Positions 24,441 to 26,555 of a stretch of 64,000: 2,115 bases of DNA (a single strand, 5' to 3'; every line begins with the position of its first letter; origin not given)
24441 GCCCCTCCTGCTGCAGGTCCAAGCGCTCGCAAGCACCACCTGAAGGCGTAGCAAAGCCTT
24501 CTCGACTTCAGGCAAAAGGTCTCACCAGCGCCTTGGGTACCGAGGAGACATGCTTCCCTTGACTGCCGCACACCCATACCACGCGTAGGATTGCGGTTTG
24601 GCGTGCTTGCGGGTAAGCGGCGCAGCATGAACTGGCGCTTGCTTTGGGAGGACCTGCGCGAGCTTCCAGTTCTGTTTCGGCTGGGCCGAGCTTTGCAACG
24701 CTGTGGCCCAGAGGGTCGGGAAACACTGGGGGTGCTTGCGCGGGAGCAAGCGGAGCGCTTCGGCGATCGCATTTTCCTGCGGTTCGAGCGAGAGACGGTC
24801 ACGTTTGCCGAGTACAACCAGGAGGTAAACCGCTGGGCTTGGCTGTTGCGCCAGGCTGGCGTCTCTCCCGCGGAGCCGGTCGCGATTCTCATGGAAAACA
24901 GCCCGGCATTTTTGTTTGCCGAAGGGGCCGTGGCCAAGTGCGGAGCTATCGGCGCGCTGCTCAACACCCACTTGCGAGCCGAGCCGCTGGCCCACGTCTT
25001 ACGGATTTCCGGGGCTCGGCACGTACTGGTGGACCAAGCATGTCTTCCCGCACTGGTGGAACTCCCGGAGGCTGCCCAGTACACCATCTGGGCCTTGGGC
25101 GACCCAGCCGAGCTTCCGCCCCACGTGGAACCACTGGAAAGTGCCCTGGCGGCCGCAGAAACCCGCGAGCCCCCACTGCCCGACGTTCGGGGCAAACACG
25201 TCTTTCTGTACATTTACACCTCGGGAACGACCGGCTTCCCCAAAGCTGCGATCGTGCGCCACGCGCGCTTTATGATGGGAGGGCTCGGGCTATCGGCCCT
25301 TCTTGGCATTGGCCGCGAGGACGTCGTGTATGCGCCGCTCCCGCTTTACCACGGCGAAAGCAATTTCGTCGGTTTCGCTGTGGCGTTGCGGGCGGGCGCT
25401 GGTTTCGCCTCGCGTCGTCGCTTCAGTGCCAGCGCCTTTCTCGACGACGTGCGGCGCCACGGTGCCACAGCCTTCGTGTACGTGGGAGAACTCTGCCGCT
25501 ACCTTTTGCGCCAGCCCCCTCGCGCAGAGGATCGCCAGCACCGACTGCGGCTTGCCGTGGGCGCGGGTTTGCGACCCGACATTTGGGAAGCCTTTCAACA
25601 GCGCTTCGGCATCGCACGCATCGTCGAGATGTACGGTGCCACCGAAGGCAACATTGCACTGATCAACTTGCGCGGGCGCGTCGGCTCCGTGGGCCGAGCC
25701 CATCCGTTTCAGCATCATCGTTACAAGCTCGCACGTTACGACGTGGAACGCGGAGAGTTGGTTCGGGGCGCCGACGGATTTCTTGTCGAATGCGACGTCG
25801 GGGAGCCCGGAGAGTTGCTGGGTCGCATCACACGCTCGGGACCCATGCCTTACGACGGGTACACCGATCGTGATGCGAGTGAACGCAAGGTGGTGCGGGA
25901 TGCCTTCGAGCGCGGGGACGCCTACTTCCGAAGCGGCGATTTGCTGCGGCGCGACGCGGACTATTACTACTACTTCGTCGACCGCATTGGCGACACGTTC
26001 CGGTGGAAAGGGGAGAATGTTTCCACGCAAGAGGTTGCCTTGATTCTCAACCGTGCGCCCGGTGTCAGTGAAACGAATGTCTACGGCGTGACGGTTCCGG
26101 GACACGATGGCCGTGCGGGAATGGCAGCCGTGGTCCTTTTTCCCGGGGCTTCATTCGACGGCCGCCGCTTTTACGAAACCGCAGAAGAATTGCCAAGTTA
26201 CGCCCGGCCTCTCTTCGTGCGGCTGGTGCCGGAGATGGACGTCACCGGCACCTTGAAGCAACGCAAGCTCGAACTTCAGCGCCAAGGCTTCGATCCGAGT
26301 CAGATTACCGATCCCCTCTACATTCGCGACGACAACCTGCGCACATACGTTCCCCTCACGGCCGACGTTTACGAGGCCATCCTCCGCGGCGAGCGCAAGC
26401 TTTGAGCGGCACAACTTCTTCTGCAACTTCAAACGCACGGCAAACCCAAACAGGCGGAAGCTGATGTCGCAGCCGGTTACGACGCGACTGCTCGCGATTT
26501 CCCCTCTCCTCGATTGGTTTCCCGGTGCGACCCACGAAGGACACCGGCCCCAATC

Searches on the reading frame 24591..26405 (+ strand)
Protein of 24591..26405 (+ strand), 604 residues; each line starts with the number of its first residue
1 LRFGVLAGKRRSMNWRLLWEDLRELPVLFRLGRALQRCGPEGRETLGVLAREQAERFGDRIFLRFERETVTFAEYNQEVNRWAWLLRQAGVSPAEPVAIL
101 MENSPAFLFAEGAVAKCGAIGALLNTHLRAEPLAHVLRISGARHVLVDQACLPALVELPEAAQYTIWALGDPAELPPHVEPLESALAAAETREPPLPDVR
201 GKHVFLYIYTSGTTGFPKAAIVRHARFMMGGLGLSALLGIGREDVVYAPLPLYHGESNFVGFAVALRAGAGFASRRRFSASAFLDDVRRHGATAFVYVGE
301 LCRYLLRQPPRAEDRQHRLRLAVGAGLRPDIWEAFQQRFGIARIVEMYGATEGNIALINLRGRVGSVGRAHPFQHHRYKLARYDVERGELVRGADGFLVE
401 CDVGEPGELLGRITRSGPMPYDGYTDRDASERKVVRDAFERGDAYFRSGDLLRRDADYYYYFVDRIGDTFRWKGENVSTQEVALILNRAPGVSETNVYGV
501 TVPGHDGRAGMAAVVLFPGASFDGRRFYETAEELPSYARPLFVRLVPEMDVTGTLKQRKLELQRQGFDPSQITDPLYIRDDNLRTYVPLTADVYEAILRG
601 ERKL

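Call 33: search_protein_families(library=pfam, proteins=[window:24591-26405:+], max_evalue=0.01)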
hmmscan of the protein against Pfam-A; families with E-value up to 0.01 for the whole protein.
window:24591-26405:+ (604 aa): 2 families
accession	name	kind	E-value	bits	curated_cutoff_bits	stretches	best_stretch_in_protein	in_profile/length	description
PF00501.34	AMP-binding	-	7.7e-61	206.4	29.9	1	51-410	2-373/384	AMP-binding enzyme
PF13193.12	AMP-binding_C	-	7.8e-06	27.2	24.5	1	485-554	5-74/76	AMP-binding enzyme C-terminal domain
